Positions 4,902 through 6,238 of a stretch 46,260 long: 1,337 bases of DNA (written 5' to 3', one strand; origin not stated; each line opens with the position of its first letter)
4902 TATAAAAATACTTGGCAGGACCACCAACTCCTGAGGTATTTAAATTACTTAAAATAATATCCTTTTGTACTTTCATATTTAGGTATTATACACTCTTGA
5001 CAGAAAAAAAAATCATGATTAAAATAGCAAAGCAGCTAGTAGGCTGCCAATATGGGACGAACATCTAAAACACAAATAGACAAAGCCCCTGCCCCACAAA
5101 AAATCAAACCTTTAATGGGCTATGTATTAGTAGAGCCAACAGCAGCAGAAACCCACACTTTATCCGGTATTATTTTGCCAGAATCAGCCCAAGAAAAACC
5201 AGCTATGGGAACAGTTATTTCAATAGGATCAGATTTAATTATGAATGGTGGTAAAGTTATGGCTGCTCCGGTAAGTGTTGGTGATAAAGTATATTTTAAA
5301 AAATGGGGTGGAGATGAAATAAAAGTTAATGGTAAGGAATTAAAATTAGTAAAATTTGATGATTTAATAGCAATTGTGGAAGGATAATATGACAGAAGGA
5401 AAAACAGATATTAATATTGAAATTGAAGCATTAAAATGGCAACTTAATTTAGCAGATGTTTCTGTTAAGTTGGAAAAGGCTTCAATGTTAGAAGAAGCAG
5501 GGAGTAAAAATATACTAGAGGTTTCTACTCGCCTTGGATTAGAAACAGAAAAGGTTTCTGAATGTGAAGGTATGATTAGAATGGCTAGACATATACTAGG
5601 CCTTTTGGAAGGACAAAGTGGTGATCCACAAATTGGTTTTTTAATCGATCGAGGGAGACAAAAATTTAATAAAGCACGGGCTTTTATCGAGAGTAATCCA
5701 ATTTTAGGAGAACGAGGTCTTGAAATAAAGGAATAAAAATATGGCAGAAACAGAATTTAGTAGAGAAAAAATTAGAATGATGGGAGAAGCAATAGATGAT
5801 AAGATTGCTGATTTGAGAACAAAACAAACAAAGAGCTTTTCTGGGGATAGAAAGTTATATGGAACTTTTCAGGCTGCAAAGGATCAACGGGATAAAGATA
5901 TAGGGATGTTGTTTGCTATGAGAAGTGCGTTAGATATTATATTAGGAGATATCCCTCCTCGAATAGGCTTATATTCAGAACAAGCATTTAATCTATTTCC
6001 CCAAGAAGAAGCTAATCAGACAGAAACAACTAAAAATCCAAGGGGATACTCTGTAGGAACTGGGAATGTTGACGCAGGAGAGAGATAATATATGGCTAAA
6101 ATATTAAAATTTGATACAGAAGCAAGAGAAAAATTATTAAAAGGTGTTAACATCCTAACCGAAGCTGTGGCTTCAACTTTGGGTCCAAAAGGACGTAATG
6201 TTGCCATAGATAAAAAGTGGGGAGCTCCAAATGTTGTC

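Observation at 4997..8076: Chaperonin operon interrupted and extended by three unknown small proteins (groES-orf115-orf115-groEL-orf120)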

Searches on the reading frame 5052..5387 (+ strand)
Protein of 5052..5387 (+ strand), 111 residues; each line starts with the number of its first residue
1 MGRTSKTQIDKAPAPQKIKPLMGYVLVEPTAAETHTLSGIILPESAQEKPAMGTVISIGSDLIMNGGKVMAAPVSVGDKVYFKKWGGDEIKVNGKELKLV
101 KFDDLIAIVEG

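Call 3: search_protein_families(library=pfam, proteins=[window:5052-5387:+], max_evalue=1)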
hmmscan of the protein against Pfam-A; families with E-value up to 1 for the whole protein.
window:5052-5387:+ (111 aa): 3 families
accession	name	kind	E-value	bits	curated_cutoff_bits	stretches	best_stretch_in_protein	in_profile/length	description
PF00166.26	Cpn10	-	3.7e-26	91.4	21.1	1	17-109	1-93/93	Chaperonin 10 Kd subunit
PF21196.3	PcrA_UvrD_tudor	-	0.081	13.2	23.9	1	76-95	1-21/48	PcrA/UvrD tudor domain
PF24259.1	DUF7460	-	0.1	13.2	27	0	81-94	18-31/51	Domain of unknown function (DUF7460)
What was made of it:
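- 5052..5387 (+): groES (co-chaperonin, 111 aa, with a lineage-typical N-terminal extension). Pfam Cpn10 E 3.7e-26 (call 3).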

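Call 4: search_protein_families(library=ncbifam, proteins=[window:5052-5387:+], max_evalue=1)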
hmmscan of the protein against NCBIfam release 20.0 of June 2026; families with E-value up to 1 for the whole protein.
window:5052-5387:+ (111 aa): 15 families
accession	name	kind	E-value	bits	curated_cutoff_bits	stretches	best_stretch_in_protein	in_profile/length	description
NF001531.0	PRK00364.2-2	subfamily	2.6e-25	88.3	96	1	17-110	2-94/94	co-chaperone GroES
NF001533.0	PRK00364.2-4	subfamily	6.4e-25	87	99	1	17-109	5-97/98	co-chaperone GroES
NF001527.0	PRK00364.1-2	subfamily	1.5e-24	86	120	1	17-110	2-95/96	co-chaperone GroES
NF001530.0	PRK00364.1-6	equivalog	3.1e-24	84.8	136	1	16-110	9-103/104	co-chaperone GroES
NF001534.0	PRK00364.2-5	equivalog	2.2e-23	82.1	120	1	18-110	2-94/94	co-chaperone GroES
NF001529.0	PRK00364.1-5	subfamily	3.4e-23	81.6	133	1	17-109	2-94/95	co-chaperone GroES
NF001532.0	PRK00364.2-3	equivalog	3.2e-18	65.6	130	1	18-110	2-94/94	co-chaperone GroES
NF001537.0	PRK00364.3-3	equivalog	3.7e-18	65.5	109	1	17-109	2-85/86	co-chaperone GroES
NF001538.0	PRK00364.3-4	equivalog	1.2e-16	60.6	142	1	17-110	5-91/92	co-chaperone GroES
NF011106.0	PRK14533.1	equivalog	1.3e-15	57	128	1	17-110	2-90/91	co-chaperonin GroES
NF001526.0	PRK00364.1-1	subfamily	2.7e-14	53.2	130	1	17-110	2-96/96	co-chaperone GroES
NF001535.0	PRK00364.3-1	equivalog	9.9e-14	51.5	215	1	17-110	2-90/118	co-chaperone GroES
NF001539.0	PRK00364.3-5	equivalog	4.5e-13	49.1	122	1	17-110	2-90/91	co-chaperone GroES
NF001536.0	PRK00364.3-2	equivalog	1.1e-10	41.4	147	1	17-109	2-99/109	co-chaperone GroES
NF001528.0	PRK00364.1-4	equivalog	1.4e-10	41.2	119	1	18-110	2-94/95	co-chaperone GroES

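Call 31: find_related_loci(query=A2, collection=metagenome_contigs, flank=5000)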
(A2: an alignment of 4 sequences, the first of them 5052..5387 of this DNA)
Query A2 (111 aa) in metagenome_contigs; peptide patterns used: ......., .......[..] (x = any residue, [..] = any of these).
600 stretches matched a pattern (row limit reached: there are more); 353 encode a relative of the query (tblastn E <= 1e-3); the best 80 are kept; 80 distinct loci.
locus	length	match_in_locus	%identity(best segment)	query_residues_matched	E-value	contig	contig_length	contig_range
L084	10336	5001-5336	83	1-111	2e-57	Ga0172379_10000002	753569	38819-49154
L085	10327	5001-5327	66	1-110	5e-45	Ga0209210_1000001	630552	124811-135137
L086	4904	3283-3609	67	10-111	8e-44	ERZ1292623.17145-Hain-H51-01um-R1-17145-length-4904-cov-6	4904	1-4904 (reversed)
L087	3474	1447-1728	77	18-111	7e-44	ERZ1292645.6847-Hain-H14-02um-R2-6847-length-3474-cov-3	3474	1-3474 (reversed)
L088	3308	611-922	67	7-110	9e-44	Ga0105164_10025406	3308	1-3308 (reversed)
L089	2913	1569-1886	65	5-110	1e-43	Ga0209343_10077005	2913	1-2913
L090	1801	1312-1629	66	1-110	8e-44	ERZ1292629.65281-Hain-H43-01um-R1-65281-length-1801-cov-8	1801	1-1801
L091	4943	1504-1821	68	1-110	1e-43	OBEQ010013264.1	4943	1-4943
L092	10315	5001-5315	69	6-110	2e-43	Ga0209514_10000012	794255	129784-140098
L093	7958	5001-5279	74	18-110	9e-44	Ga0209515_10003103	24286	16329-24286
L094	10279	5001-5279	75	18-110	2e-43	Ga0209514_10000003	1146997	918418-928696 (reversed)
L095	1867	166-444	73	18-110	1e-43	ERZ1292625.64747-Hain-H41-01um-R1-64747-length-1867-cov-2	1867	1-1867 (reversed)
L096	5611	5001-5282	74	18-111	4e-43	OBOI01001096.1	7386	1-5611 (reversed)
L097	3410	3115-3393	73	18-110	4e-43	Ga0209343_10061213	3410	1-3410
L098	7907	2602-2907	69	10-111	3e-43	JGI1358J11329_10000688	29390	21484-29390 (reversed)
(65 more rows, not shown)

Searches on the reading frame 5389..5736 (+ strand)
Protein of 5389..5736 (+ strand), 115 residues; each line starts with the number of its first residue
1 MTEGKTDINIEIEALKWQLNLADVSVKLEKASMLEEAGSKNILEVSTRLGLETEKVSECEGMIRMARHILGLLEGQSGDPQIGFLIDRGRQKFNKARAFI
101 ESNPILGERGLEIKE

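Call 3: search_protein_families(library=pfam, proteins=[window:5389-5736:+], max_evalue=1)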
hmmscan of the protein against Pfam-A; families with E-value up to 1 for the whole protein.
window:5389-5736:+ (115 aa): 0 families

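Call 4: search_protein_families(library=ncbifam, proteins=[window:5389-5736:+], max_evalue=1)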
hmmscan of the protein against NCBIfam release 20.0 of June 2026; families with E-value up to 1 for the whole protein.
window:5389-5736:+ (115 aa): 0 families

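Call 7: search_protein_families(library=phrogs, proteins=[window:5389-5736:+], max_evalue=1)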
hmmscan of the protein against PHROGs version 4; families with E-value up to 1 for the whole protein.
window:5389-5736:+ (115 aa): 0 families

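Call 8: search_protein_families(library=padloc, proteins=[window:5389-5736:+], max_evalue=1)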
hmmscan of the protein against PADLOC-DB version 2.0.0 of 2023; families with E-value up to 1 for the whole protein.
window:5389-5736:+ (115 aa): 0 families

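Call 13: find_encoding_contigs(protein=window:5389-5736:+, flank=10000, max_places=6)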
Protein window:5389-5736:+ (115 aa): 1 contig read that carries it; 1 place shown.
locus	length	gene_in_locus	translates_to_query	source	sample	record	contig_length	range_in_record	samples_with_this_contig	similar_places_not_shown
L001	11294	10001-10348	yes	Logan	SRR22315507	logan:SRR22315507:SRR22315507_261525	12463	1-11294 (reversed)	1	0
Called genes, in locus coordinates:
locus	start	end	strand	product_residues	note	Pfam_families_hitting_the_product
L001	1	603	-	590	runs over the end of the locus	?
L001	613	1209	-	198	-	-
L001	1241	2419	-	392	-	PF00814:TsaD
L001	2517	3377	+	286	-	PF12705:PDDEXK_1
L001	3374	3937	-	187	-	PF02834:LigT_PEase, PF13563:2_5_RNA_ligase2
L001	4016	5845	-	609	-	PF12229:PG_binding_4, PF04294:VanW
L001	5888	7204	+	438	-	PF01547:SBP_bac_1, PF13416:SBP_bac_8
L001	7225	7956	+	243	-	PF02585:PIG-L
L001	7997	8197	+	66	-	-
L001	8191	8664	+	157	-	PF00657:Lipase_GDSL, PF13472:Lipase_GDSL_2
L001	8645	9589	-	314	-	PF01565:FAD_binding_4, PF02873:MurB_C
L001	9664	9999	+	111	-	PF00166:Cpn10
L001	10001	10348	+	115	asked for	-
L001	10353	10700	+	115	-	-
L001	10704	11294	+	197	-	?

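Call 19: list_cluster_members(proteins=[window:5389-5736:+, window:5741-6088:+, window:7714-8076:+, window:6092-7714:+, window:5052-5387:+])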
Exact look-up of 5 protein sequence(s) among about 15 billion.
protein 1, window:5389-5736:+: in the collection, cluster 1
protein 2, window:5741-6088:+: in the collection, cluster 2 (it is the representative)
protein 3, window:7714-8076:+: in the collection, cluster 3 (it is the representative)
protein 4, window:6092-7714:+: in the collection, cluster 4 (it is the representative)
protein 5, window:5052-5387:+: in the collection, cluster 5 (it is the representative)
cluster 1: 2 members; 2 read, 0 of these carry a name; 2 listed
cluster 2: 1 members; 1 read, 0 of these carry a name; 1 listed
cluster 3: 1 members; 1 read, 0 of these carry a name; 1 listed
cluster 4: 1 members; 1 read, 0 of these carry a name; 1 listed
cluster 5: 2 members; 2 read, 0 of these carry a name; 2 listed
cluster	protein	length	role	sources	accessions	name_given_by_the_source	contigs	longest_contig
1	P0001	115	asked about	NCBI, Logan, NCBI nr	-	-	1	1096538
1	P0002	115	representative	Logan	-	-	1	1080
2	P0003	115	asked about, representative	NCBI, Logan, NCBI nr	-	-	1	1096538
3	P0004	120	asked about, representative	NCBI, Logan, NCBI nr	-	-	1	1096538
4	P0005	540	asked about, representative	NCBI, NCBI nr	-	-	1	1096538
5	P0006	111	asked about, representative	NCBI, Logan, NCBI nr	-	-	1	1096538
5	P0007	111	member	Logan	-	-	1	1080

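Call 21: find_homologous_proteins(query=window:5389-5736:+, max_evalue=1)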
Query window:5389-5736:+ (115 aa): 1 proteins with E <= 1 among 10 candidates.
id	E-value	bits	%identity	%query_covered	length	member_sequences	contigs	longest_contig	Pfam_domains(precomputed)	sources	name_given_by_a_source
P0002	5.1e-63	228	97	100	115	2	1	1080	-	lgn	-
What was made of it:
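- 5389..5736 (+): orfA: 115-aa soluble, predicted all-helical protein. Member of a small sub-family of slot ORFs. Only close homologue: P0002, 97% identical, in a sister strain (call 21).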

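Call 23: find_encoding_contigs(protein=P0002, flank=5000)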
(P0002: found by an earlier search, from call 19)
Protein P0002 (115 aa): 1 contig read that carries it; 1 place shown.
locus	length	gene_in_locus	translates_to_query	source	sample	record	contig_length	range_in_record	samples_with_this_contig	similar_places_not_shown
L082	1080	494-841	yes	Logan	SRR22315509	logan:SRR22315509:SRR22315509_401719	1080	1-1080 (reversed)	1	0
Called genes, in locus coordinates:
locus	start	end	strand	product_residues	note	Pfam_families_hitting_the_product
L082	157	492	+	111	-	PF00166:Cpn10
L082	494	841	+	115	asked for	-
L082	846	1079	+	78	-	?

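Call 53: search_protein_families(library=pfam, alignment_id=A3, max_evalue=0.01)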
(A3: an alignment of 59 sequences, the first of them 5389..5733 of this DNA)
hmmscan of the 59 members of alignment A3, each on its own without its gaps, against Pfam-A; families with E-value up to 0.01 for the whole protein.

A. member 1, window:5389-5733:+ (115 aa): 0 families

B. families by the number of members that match (of 59 scanned): 3 families
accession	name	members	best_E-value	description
PF01442.23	Apolipoprotein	1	0.003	Apolipoprotein A1/A4/E domain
PF13720.11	Acetyltransf_11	1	0.0059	Udp N-acetylglucosamine O-acyltransferase; Domain 2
PF07946.19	CCDC47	1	0.0098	PAT complex subunit CCDC47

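Call 63: predict_structure(protein=window:5389-5733:+)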
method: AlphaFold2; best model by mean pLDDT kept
length: 115 residues; sequences in the alignment: 1
mean_pLDDT: 54.0   pTM: 0.48
mean pLDDT of the five models: 54.0, 49.2, 45.5, 43.3, 42.5
residues with pLDDT >= 90: 0; 70-90: 29; 50-70: 39; < 50: 47
segments of 3 or more residues with pLDDT < 50: 1-40, 110-115
pLDDT, mean of each block of 10 residues (from residue 1): 34 34 30 34 55 70 71 62 72 75 62 41
secondary structure, 60 per line:
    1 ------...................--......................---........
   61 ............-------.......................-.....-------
elements in order: H7-25 H28-49 H53-72 H80-102 H104-108
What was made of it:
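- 5389..5736 (+): AlphaFold2 gives four helices at low confidence (pLDDT 54; call 63).
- Tried and rejected: The orfA model (pLDDT 54) is too poor to search (call 63).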

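Call 87: search_solved_structures(query=A6, max_evalue=1)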
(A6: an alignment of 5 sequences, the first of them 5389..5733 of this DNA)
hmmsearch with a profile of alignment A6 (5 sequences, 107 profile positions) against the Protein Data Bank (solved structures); distinct sequences matched with E-value up to 1: 6.
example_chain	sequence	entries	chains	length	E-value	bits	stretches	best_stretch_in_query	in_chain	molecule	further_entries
6ah6_A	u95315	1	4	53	0.047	17.3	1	31-80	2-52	Coronin-like protein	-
5cx2_A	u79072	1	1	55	0.13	15.8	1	31-80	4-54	Coronin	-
3k8p_D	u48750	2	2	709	0.3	14.7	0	27-85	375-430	Protein transport protein SEC39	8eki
5cx2_C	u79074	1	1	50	0.42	14.2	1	34-80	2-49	Coronin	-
5cx2_D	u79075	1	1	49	0.45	14.1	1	34-79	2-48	Coronin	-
6ado_A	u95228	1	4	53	0.55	13.8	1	31-80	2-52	Coronin-like protein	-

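Call 95: search_protein_families(library=padloc, alignment_id=A3, max_evalue=0.01)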
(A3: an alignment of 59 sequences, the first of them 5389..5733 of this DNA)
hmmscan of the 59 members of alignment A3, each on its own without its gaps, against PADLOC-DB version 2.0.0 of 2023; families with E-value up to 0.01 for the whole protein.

A. member 1, window:5389-5733:+ (115 aa): 0 families

B. families by the number of members that match (of 59 scanned): 0 families
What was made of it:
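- On Anti-phage defence systems (PADLOC): 0 hits for A, B and C (call 8) and for all 59 slot ORFs (call 95).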

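Call 96: search_protein_families(library=phrogs, alignment_id=A3, max_evalue=0.01)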
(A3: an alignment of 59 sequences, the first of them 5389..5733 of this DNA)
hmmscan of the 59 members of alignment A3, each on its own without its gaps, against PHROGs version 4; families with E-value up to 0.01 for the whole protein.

A. member 1, window:5389-5733:+ (115 aa): 0 families

B. families by the number of members that match (of 59 scanned): 3 families
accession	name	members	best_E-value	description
phrog_6370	-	1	0.0015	dsDNA binding protein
phrog_13443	-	1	0.0023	-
phrog_21433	-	1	0.0076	endolysin; inhibits RNA polymerase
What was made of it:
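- None of the 59 ORFs scanned (56 slot ORFs plus the three orfC-family members) has a Pfam, PADLOC or credible PHROG hit (calls 53, 95, 96).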

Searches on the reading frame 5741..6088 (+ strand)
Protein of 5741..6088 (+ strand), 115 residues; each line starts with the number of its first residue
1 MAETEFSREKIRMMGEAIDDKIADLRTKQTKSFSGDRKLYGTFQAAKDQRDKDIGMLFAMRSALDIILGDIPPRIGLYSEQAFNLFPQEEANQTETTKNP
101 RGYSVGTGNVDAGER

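Call 3: search_protein_families(library=pfam, proteins=[window:5741-6088:+], max_evalue=1)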
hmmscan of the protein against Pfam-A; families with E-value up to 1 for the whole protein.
window:5741-6088:+ (115 aa): 1 family
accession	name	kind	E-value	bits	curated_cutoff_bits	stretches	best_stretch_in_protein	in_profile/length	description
PF17202.10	sCache_3_3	-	0.086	13.6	28.8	1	9-59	38-93/107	Single cache domain 3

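Call 4: search_protein_families(library=ncbifam, proteins=[window:5741-6088:+], max_evalue=1)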
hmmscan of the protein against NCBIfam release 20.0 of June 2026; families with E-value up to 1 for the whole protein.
window:5741-6088:+ (115 aa): 1 family
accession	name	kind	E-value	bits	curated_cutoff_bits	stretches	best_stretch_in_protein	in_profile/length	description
NF009197.0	PRK12545.1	equivalog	0.1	12.3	336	1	36-78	126-168/201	RNA polymerase factor sigma-70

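Call 7: search_protein_families(library=phrogs, proteins=[window:5741-6088:+], max_evalue=1)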
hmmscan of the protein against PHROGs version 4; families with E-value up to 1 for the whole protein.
window:5741-6088:+ (115 aa): 1 family
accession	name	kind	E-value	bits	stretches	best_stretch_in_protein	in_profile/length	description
phrog_12682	-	unknown function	0.52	11.4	1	13-66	46-99/133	-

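Call 8: search_protein_families(library=padloc, proteins=[window:5741-6088:+], max_evalue=1)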
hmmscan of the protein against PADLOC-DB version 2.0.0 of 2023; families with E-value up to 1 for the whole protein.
window:5741-6088:+ (115 aa): 0 families

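Call 29: find_homologous_proteins(query=window:5741-6088:+, max_evalue=1)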
Query window:5741-6088:+ (115 aa): 1 proteins with E <= 1 among 2 candidates.
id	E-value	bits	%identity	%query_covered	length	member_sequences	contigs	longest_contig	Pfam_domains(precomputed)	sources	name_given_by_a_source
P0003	1.1e-68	246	100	100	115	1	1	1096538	-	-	-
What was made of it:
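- Tried and rejected: Single-protein searches worked (calls 21, 29).
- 5741..6088 (+): orfB: 115-aa strain-specific accessory ORF with a probably disordered C-terminal tail. In frame with groEL. No homologue among 5.8 billion protein clusters (call 29).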

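Call 88: search_solved_structures(query=window:5741-6085:+, max_evalue=1)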
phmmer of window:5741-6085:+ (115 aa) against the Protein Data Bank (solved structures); distinct sequences matched with E-value up to 1: 0.
